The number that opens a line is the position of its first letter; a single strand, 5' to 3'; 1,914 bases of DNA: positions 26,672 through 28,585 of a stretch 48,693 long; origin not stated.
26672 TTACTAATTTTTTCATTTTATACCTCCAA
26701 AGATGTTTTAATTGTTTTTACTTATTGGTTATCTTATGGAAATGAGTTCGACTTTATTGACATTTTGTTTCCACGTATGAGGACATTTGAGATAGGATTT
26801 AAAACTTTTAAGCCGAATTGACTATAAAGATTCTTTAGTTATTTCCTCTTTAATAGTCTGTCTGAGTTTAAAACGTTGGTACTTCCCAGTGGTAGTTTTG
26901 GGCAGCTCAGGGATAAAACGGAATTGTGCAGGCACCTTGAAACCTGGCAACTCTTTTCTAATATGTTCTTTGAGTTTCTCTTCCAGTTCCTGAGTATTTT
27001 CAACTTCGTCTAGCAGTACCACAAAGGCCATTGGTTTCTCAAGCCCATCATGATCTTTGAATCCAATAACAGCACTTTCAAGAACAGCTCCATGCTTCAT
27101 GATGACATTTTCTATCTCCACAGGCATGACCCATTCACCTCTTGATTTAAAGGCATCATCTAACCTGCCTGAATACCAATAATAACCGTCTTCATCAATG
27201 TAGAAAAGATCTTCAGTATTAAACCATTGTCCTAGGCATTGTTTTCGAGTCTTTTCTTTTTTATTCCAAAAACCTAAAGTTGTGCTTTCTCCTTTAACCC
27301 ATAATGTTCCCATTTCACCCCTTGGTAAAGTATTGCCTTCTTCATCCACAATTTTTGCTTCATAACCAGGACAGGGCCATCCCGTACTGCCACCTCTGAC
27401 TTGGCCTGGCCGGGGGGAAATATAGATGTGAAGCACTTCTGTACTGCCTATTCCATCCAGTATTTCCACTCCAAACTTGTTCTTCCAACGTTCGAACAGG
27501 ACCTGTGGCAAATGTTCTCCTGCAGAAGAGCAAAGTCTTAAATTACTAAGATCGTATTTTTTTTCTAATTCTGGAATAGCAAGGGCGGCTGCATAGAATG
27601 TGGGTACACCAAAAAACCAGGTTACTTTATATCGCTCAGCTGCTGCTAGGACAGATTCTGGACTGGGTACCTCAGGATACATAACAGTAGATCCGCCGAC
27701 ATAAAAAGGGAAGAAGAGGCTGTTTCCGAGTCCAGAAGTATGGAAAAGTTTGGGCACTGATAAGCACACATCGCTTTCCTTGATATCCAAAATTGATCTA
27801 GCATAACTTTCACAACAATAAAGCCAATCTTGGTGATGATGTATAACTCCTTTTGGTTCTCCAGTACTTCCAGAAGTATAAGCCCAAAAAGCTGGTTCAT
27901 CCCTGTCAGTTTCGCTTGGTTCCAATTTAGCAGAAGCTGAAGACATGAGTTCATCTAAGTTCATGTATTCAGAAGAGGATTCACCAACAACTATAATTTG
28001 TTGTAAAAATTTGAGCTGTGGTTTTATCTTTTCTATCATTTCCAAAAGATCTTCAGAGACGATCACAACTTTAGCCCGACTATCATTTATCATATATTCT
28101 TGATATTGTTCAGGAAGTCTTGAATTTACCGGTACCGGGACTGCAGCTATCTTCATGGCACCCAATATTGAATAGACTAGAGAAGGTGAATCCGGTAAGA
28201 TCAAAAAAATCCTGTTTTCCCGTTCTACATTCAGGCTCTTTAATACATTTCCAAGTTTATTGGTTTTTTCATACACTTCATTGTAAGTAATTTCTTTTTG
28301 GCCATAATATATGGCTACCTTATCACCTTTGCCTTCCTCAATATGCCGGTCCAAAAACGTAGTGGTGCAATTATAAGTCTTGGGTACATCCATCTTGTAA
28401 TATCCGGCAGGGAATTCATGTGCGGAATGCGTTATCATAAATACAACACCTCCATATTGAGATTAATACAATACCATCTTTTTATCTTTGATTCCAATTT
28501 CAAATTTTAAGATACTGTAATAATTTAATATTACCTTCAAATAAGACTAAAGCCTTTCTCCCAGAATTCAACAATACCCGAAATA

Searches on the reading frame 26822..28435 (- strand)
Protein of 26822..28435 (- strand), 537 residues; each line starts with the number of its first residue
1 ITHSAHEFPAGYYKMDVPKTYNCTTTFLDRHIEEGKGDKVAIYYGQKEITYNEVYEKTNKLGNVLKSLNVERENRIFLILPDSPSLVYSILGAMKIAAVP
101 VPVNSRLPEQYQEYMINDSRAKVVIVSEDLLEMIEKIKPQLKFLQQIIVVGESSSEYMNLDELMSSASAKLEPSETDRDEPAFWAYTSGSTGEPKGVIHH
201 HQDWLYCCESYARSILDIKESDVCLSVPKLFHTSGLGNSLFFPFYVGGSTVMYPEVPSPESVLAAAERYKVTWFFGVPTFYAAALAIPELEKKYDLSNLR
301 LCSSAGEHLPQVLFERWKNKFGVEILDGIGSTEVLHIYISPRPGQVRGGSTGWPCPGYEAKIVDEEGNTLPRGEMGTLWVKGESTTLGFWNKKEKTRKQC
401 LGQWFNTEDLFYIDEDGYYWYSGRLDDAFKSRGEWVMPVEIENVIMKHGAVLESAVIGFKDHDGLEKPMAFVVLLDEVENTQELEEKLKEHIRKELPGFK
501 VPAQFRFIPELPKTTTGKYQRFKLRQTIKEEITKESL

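Call 11: search_protein_families(library=ncbifam, proteins=[window:26822-28435:-])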
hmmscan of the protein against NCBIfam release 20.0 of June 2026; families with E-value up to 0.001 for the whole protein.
window:26822-28435:- (537 aa): 107 families (the best 25 are shown)
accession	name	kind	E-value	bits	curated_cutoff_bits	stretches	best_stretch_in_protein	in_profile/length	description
TIGR02262.1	benz_CoA_lig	subfamily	9.4e-164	545.8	375.25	1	20-526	2-507/508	benzoate-CoA ligase family protein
NF004837.0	PRK06187.1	subfamily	2.8e-121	405.4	476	1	31-533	16-527/531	long-chain-fatty-acid--CoA ligase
NF053567.1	HBDA_AROS1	equivalog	1.3e-106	357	1000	1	20-530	11-521/523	3-hydroxybenzoate--CoA ligase HbdA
NF003313.0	PRK04319.1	equivalog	4e-96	322.5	729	1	21-524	43-557/574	acetate--CoA ligase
NF047394.1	AcylCoAsynMbcS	equivalog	1.5e-88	297.7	850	1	17-530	8-522/525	acyl-CoA synthetase MbcS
NF006182.0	PRK08316.1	subfamily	5e-81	272.8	663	1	36-531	24-520/523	fatty acyl-CoA synthetase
NF006181.0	PRK08314.1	subfamily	9e-78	261.9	705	2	157-529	183-555/563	long-chain-fatty-acid--CoA ligase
TIGR02188.1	Ac_CoA_lig_AcsA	equivalog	2.3e-76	257.4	724.95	1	20-531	55-608/629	acetate--CoA ligase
NF001208.0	PRK00174.1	subfamily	6.9e-76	255.9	657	1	20-531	76-623/649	acetate--CoA ligase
NF005307.0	PRK06839.1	equivalog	7.4e-74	249.2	748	1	37-529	16-494/496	o-succinylbenzoate--CoA ligase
NF004114.0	PRK05605.1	equivalog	8.6e-74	248.8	766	2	163-531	201-572/575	long-chain-fatty-acid--CoA ligase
NF005702.0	PRK07514.1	subfamily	4.6e-72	243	558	1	39-530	19-502/506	malonyl-CoA synthase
NF004716.0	PRK06060.1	equivalog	5.3e-72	243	1228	1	27-527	10-489/705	p-hydroxybenzoic acid--AMP ligase FadD22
NF052269.1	Staph_lig_FadD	equivalog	7.6e-72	242.2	650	1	40-532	17-497/499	long-chain-fatty-acid--CoA ligase FadD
NF004822.0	PRK06178.1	equivalog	5.7e-71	239.8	782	1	31-530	45-569/571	acyl-CoA synthetase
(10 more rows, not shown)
